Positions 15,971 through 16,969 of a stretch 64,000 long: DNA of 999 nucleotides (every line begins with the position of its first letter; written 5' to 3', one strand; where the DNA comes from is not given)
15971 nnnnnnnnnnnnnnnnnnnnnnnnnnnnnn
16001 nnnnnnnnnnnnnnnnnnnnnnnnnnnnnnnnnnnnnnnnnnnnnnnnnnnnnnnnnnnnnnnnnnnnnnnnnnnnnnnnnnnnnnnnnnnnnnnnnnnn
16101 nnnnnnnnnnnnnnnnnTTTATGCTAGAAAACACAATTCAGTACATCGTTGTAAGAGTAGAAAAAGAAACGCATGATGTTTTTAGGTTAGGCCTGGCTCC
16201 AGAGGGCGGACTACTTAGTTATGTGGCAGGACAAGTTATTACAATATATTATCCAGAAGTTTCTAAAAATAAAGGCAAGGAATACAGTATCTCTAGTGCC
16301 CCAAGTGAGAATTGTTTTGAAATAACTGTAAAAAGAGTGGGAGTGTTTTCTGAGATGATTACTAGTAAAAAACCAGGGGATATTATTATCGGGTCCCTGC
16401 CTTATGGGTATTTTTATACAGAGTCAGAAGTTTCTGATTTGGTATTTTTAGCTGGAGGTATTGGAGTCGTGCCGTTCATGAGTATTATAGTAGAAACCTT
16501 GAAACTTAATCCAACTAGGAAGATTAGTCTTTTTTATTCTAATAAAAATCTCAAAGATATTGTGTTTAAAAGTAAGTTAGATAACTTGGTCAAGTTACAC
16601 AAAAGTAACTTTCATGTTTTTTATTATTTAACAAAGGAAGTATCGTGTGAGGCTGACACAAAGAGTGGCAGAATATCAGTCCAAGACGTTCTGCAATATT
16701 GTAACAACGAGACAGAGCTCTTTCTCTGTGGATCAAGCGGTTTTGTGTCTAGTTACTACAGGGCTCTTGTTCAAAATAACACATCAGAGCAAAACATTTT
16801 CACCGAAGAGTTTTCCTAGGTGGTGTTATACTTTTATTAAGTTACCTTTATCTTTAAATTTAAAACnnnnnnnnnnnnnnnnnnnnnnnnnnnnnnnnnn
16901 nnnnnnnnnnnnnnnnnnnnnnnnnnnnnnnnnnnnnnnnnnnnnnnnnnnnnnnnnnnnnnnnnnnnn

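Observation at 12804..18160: ArsR / NrdD-NrdG-FNR-like flavoprotein / membrane-anchored NirK cluster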

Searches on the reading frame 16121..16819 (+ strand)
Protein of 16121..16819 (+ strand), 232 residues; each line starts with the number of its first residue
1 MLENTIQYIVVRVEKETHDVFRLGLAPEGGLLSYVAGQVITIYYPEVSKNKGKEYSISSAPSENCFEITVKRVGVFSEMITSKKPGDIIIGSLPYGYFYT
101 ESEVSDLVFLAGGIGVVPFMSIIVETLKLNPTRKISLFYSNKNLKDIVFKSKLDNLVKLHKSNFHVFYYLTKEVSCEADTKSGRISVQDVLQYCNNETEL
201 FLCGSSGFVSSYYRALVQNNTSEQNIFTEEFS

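Call 3: search_protein_families(library=pfam, proteins=[window:16121-16819:+], max_evalue=0.01)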
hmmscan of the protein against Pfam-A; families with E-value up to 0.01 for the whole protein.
window:16121-16819:+ (232 aa): 3 families
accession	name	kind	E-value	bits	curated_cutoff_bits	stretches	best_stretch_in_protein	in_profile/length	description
PF00175.26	NAD_binding_1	-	1.5e-13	51.8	22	1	109-210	1-105/109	Oxidoreductase NAD-binding domain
PF08030.17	NAD_binding_6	-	4.9e-11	43.4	22.2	1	106-186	3-90/156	Ferric reductase NAD binding domain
PF00970.30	FAD_binding_6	-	6e-06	27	21.1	1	14-98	8-97/99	Oxidoreductase FAD-binding domain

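Call 4: search_protein_families(library=ncbifam, proteins=[window:16121-16819:+], max_evalue=0.01)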
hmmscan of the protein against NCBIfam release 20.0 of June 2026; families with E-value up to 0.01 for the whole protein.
window:16121-16819:+ (232 aa): 19 families
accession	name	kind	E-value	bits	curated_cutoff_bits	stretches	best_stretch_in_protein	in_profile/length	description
NF009805.0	PRK13289.1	equivalog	3e-27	95.6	432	1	7-231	156-392/399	NO-inducible flavohemoprotein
TIGR02160.1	PA_CoA_Oxy5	hypoth_equivalog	2.5e-23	82.4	420.8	1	11-231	7-241/352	1,2-phenylacetyl-CoA epoxidase subunit PaaE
NF040810.1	BenC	equivalog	3.1e-22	79.2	430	1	6-232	105-331/333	benzoate 1,2-dioxygenase electron transfer component BenC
NF007964.0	PRK10684.1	equivalog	2e-18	66.5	383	1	10-231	14-237/333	NADH oxidoreductase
TIGR01941.1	nqrF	equivalog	1.4e-15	57.1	295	1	57-231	227-403/405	NADH:ubiquinone reductase (Na(+)-transporting) subunit F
NF006220.0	PRK08345.1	subfamily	3.4e-15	56.1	395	1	34-180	43-189/294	cytochrome-c3 hydrogenase subunit gamma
NF058606.1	GlBtMonoRdsGbcB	equivalog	4.7e-14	52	500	1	10-223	18-238/362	glycine betaine monooxygenase reductase subunit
NF040830.1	sulfhyd_ShyC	equivalog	1.5e-13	50.5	600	1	54-173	56-176/288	NAD(P)-dependent hydrogenase/sulfhydrogenase 2 subunit gamma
NF008822.0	PRK11872.1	equivalog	2.1e-13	50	402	1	11-231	114-335/341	anthranilate 1,2-dioxygenase electron transfer component AntC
NF005963.0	PRK08051.1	equivalog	4.8e-13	48.9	230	1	5-231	3-230/233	NAD(P)H-flavin reductase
NF045803.1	MethMoxFADbindMmoC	equivalog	4.8e-13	48.6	500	1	13-231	114-340/343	aromatic/alkene monooxygenase hydroxylase FAD-binding subunit MmoC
NF004317.0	PRK05713.1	equivalog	1.2e-12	47.7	338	1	9-227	95-304/312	iron-sulfur-binding ferredoxin reductase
NF000796.0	PRK00054.1-1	equivalog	3.6e-11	42.8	224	1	33-160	28-144/254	dihydroorotate dehydrogenase electron transfer subunit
NF052252.1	flav_redu_LuxG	exception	3.7e-11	42.6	340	1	10-231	5-229/232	flavin mononucleotide reductase LuxG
NF040835.1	sulfhyd_HydG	equivalog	8.4e-11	41.7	650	1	31-228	47-245/292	NADPH-dependent hydrogenase/sulfhydrogenase 1 subunit gamma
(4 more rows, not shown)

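Call 8: find_homologous_proteins(query=window:16121-16819:+)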
Query window:16121-16819:+ (232 aa): 165 proteins with E <= 0.001 among 387 candidates; the best 120 are listed.
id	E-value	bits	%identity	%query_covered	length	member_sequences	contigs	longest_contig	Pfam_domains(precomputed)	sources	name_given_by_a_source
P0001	5.8e-146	502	99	100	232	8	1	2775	PF00175.27,PF08030.18,PF00970.31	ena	-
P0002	1.5e-79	285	58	100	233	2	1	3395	PF00175.27,PF08030.18,PF00970.31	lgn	-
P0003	6.0e-77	276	56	100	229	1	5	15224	PF00175.27,PF08030.18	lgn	-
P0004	8.3e-76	273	56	100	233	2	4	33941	PF00175.27,PF08030.18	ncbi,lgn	-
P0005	3.2e-68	248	54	100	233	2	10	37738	PF00175.27,PF08030.18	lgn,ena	-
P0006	5.1e-63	231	50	100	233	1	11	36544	PF08022.19,PF00175.27,PF08030.18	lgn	-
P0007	1.1e-59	220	49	100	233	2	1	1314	PF00175.27,PF08030.18,PF00970.31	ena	-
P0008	9.5e-59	217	50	99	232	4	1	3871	PF00175.27,PF08030.18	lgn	-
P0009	1.8e-57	213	49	100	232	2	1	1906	PF00175.27,PF08030.18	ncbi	-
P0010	7.7e-57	211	46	99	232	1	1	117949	PF00175.27,PF08030.18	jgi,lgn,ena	-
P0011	1.8e-55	206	47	99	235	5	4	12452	PF00175.27,PF08030.18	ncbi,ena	-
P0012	6.9e-55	204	45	99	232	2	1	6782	PF00175.27,PF08030.18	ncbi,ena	-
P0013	7.0e-55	204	46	99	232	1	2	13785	PF00175.27,PF08030.18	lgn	-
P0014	4.0e-54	202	46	99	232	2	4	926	PF00175.27,PF08030.18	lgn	-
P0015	8.6e-54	201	46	100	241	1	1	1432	PF00175.27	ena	-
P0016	2.2e-53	199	44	99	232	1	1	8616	PF00175.27,PF08030.18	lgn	-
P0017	3.1e-53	199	45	100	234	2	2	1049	PF00175.27,PF08030.18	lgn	-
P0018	6.5e-52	194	44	99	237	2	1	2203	PF00175.27,PF08030.18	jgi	jgi:ferredoxin-NADP reductase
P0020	4.5e-50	188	44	99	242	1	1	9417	PF00175.27,PF08030.18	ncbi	-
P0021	6.5e-50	188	46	97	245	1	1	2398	PF08022.19,PF00175.27,PF08030.18,PF00970.31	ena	-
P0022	9.2e-50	187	44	97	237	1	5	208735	PF00175.27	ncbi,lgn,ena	ncbi:MAG: FAD-dependent oxidoreductase [Patescibacteria group bacterium]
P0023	1.5e-49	187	46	86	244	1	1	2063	PF00175.27,PF08030.18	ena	-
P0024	2.8e-49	186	45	99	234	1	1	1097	PF08022.19,PF00175.27,PF08030.18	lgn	-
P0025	7.9e-49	184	57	69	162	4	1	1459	PF00175.27,PF08030.18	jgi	jgi:ferredoxin-NADP reductase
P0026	1.3e-48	184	44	100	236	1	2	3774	PF00175.27,PF08030.18,PF00970.31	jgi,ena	-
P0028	8.3e-48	181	43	97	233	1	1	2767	PF00175.27,PF08030.18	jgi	jgi:ferredoxin-NADP reductase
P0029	1.7e-47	180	42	98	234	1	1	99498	PF00175.27,PF08030.18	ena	-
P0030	8.5e-47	178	42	99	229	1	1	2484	PF00175.27,PF08030.18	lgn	-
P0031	8.6e-47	178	42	100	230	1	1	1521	PF00175.27,PF08030.18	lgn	-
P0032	1.2e-46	177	42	99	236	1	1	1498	PF00175.27,PF08030.18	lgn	-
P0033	2.5e-46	176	42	99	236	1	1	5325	PF00175.27,PF08030.18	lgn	-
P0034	3.3e-46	176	42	98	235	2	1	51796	PF00175.27,PF08030.18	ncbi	-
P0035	4.4e-46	175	43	99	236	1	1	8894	PF00175.27,PF08030.18,PF00970.31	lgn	-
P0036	7.2e-46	175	43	97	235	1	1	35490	PF00175.27,PF08030.18,PF00970.31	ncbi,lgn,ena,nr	ncbi:MAG: hypothetical protein KGI73_03320 [Patescibacteria group bacterium]|nr:hypothetical protein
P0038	1.1e-45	174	42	99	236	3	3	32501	PF00175.27,PF08030.18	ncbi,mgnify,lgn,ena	mgnify:FL=1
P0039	2.0e-45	173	43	97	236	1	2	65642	PF00175.27,PF08030.18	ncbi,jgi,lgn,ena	-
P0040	2.1e-45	173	41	97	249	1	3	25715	PF00175.27,PF08030.18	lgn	-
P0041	3.4e-45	172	41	99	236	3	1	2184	PF00175.27,PF08030.18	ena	-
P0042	3.6e-45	172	41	99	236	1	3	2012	PF00175.27,PF08030.18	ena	-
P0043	5.5e-45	172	42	99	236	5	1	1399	PF00175.27,PF08030.18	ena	-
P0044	8.0e-45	171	43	99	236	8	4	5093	PF00175.27,PF08030.18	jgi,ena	-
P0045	1.4e-44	171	42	99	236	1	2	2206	PF00175.27,PF08030.18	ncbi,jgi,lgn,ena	-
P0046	1.5e-44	170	41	99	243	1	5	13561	PF00175.27,PF08030.18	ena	-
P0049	4.6e-44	169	43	99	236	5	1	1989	PF00175.27,PF08030.18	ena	-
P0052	2.5e-43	166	42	99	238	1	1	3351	PF00175.27,PF08030.18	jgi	jgi:ferredoxin-NADP reductase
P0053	2.9e-43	166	41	97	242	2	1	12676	PF00175.27,PF08030.18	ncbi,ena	ncbi:MAG: FAD-dependent oxidoreductase [Patescibacteria group bacterium]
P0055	5.5e-43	165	39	100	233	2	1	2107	PF00175.27,PF08030.18,PF00970.31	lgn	-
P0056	6.6e-43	165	42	99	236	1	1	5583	PF00175.27,PF08030.18,PF00970.31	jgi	-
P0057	2.7e-42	163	41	100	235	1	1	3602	PF00175.27,PF08030.18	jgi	jgi:uncharacterized protein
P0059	3.3e-42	163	39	97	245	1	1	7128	PF00175.27,PF08030.18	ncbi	-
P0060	1.0e-41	161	41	97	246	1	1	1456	PF00175.27,PF08030.18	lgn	-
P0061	1.6e-41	160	40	100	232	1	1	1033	PF00175.27,PF08030.18,PF00970.31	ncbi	-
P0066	6.1e-41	159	39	97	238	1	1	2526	PF00175.27,PF08030.18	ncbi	-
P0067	1.8e-40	157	40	97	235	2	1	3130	PF08022.19,PF00175.27,PF08030.18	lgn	-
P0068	6.7e-40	155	39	97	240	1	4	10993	PF00175.27,PF08030.18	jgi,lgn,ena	-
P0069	7.1e-40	155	40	97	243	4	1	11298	PF00175.27,PF08030.18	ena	-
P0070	7.5e-40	155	40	97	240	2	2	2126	PF00175.27,PF08030.18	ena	-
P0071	1.9e-39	154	40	99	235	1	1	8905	PF00175.27,PF08030.18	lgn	-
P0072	6.8e-39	152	37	98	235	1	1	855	PF00175.27,PF08030.18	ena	-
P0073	1.3e-38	151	36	97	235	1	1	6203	PF00175.27,PF08030.18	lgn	-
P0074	2.6e-38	150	39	90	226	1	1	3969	PF00175.27,PF08030.18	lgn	-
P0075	1.7e-37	147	40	100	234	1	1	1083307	PF00175.27,PF08030.18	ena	-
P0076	8.1e-37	145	39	99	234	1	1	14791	PF00175.27,PF08030.18,PF00970.31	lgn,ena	-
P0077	9.8e-37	145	40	85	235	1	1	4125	PF00175.27,PF08030.18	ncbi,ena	-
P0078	1.4e-36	144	39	100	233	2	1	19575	PF00175.27,PF08030.18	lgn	-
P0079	3.0e-36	143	34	100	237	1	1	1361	PF00175.27,PF08030.18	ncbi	-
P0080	2.2e-35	140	37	97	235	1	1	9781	PF00175.27,PF08030.18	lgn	-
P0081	2.4e-35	140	36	97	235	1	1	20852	PF00175.27,PF08030.18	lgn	-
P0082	2.9e-35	140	36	97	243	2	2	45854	PF00175.27,PF08030.18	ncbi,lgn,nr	ncbi:MAG: FAD-dependent oxidoreductase [Candidatus Pacebacteria bacterium]|nr:FAD-dependent oxidored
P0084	1.0e-34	138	36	100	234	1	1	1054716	PF00175.27,PF08030.18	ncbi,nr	ncbi:hypothetical protein IPH92_02870 [Candidatus Kaiserbacteria bacterium]|nr:MAG: hypothetical pro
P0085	1.4e-34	138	37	91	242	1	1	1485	PF00175.27,PF08030.18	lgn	-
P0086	1.5e-34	138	35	100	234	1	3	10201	PF00175.27,PF08030.18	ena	-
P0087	5.0e-34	136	47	63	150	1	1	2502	PF08022.19,PF00175.27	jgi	-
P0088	3.1e-33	133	37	88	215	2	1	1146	PF00175.27,PF08030.18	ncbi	-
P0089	7.1e-33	132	35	100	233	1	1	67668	PF00175.27,PF08030.18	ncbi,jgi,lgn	-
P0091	6.4e-32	129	34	99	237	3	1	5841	PF00175.27,PF08030.18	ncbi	-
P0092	1.5e-31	128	35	97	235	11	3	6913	PF00175.27,PF08030.18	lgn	-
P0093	5.3e-31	126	36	99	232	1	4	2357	PF00175.27,PF08030.18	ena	-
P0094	1.4e-30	125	37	94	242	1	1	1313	PF00175.27,PF08030.18,PF00970.31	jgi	jgi:ferredoxin-NADP reductase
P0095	1.9e-30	124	36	89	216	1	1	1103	PF00175.27,PF08030.18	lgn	-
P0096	1.3e-28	118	34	100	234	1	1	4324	PF00175.27,PF08030.18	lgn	-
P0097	2.3e-23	101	37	75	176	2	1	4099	PF00175.27,PF08030.18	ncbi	ncbi:MAG: hypothetical protein RL097_267, partial [Candidatus Parcubacteria bacterium]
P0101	3.7e-17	81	34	80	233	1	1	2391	PF00175.27,PF08030.18,PF00970.31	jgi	-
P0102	1.6e-16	79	34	80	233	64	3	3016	PF00175.27,PF08030.18,PF00970.31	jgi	jgi:ferredoxin-NADP reductase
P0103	1.8e-15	75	32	89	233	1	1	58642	PF00175.27,PF08030.18,PF00970.31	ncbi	-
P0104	8.7e-15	73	32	91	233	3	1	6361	PF00175.27,PF08030.18,PF00970.31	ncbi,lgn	-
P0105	8.7e-15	73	32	82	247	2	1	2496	PF00175.27,PF08030.18,PF00970.31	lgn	-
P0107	1.8e-14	72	30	86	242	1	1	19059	PF00175.27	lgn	-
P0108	2.2e-14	72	33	80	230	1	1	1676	PF00175.27,PF08030.18,PF00970.31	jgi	-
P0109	4.4e-14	71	33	78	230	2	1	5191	PF00175.27,PF08030.18,PF00970.31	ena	-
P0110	1.1e-13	69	34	59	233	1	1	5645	PF00175.27,PF08030.18,PF00970.31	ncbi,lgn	-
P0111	2.8e-13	68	29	86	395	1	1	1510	PF00175.27,PF08030.18,PF00970.31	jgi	jgi:ferredoxin-NADP reductase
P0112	1.2e-12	66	32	84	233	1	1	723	PF00175.27,PF08030.18,PF00970.31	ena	-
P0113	5.6e-12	64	31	87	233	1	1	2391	PF00175.27,PF08030.18,PF00970.31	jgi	-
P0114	1.2e-11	63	30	78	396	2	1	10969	PF01794.26,PF08022.19,PF00175.27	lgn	-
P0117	4.3e-11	61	30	91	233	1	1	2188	PF00175.27,PF08030.18,PF00970.31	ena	-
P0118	5.0e-11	61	29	87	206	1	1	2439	PF00175.27,PF08030.18,PF00970.31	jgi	jgi:ferredoxin-NADP reductase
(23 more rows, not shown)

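Call 11: find_encoding_contigs(protein=P0005, flank=7000, max_places=2)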
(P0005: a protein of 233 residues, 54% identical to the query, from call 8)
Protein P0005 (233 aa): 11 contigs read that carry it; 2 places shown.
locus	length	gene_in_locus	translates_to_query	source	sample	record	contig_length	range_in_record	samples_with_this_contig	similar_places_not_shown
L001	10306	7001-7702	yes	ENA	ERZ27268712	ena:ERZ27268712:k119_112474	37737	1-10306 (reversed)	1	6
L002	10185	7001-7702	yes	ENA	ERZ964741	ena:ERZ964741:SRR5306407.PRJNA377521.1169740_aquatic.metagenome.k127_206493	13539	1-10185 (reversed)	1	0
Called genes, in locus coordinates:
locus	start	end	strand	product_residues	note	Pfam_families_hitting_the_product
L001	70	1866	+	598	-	PF00009:GTP_EFTU, PF01926:MMR_HSR1 (weak), PF22042:EF-G_D2, PF03144:GTP_EFTU_D2, PF00679:EFG_C, PF21018:BipA_C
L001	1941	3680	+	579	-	PF00664:ABC_membrane, PF02463:SMC_N (weak), PF00005:ABC_tran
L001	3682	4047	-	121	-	PF12840:HTH_20 (weak), PF01022:HTH_5 (weak)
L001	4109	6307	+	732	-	PF03477:ATP-cone, PF13597:NRDD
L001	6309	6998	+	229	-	PF04055:Radical_SAM, PF13353:Fer4_12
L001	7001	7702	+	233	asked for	PF00175:NAD_binding_1, PF08030:NAD_binding_6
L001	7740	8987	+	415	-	PF07731:Cu-oxidase_2 (faint), PF07732:Cu-oxidase_3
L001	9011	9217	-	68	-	-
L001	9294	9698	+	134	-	PF01863:YgjP-like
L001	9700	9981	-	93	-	PF07866:DUF1653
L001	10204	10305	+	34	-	?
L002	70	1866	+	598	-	PF00009:GTP_EFTU, PF01926:MMR_HSR1 (weak), PF22042:EF-G_D2, PF03144:GTP_EFTU_D2, PF00679:EFG_C, PF21018:BipA_C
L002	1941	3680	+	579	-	PF00664:ABC_membrane, PF02463:SMC_N (weak), PF00005:ABC_tran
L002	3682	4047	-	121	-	PF12840:HTH_20 (weak), PF01022:HTH_5 (weak)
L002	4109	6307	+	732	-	PF03477:ATP-cone, PF13597:NRDD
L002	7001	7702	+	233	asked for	PF00175:NAD_binding_1, PF08030:NAD_binding_6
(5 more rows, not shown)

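Call 12: find_encoding_contigs(protein=P0010, flank=7000, max_places=2)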
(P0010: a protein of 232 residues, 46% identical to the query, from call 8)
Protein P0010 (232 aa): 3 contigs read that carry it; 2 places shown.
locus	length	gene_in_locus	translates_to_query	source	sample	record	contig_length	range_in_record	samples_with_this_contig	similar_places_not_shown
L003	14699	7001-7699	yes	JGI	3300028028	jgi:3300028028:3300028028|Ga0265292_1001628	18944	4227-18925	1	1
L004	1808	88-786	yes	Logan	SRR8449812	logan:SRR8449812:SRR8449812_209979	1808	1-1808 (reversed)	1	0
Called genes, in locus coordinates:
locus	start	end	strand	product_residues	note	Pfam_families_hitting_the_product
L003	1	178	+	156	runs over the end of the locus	PF00588:SpoU_methylase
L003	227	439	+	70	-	-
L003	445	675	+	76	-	PF07927:HicA_toxin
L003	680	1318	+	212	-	PF00753:Lactamase_B (faint), PF13483:Lactamase_B_3, PF23023:Anti-Pycsar_Apyc1 (faint), PF12706:Lactamase_B_2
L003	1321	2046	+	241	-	PF08713:DNA_alkylation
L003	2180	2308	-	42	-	-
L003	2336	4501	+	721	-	PF03477:ATP-cone, PF13597:NRDD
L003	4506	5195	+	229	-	PF04055:Radical_SAM, PF13353:Fer4_12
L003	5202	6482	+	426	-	PF00266:Aminotran_5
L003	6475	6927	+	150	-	PF01592:NifU_N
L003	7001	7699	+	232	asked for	PF00175:NAD_binding_1, PF08030:NAD_binding_6 (weak)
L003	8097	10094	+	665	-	PF01432:Peptidase_M3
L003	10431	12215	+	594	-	PF00009:GTP_EFTU, PF01926:MMR_HSR1 (weak), PF22042:EF-G_D2, PF03144:GTP_EFTU_D2, PF00679:EFG_C, PF21018:BipA_C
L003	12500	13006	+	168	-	PF02643:DUF192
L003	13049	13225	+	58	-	-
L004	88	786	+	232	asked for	PF00175:NAD_binding_1, PF08030:NAD_binding_6 (weak)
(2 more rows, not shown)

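Call 13: find_encoding_contigs(protein=P0022, flank=7000, max_places=2)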
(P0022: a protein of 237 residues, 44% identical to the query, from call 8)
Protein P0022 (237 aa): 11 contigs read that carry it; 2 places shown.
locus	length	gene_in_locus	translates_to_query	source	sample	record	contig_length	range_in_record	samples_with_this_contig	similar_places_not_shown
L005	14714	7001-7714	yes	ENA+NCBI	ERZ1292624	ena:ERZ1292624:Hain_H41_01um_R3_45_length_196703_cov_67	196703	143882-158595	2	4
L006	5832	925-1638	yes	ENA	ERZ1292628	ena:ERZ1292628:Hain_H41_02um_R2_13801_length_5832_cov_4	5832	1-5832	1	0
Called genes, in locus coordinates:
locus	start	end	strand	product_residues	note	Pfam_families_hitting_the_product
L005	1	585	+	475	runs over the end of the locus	-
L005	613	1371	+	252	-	PF00121:TIM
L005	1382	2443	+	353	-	PF00162:PGK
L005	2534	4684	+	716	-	PF03477:ATP-cone, PF13597:NRDD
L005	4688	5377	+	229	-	PF13353:Fer4_12, PF04055:Radical_SAM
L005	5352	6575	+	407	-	PF00266:Aminotran_5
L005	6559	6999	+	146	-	PF01592:NifU_N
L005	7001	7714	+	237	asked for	PF00175:NAD_binding_1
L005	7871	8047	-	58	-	-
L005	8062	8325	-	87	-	PF01230:HIT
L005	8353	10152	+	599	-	PF01368:DHH, PF02272:DHHA1, PF17768:RecJ_OB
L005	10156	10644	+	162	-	PF00075:RNase_H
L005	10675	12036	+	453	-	PF13567:DUF4131, PF03772:Competence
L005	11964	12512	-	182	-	PF02777:Sod_Fe_C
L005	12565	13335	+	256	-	-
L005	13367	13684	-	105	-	PF00830:Ribosomal_L28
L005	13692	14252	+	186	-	PF02163:Peptidase_M50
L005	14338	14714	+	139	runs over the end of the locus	PF01817:CM_2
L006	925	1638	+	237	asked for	PF00175:NAD_binding_1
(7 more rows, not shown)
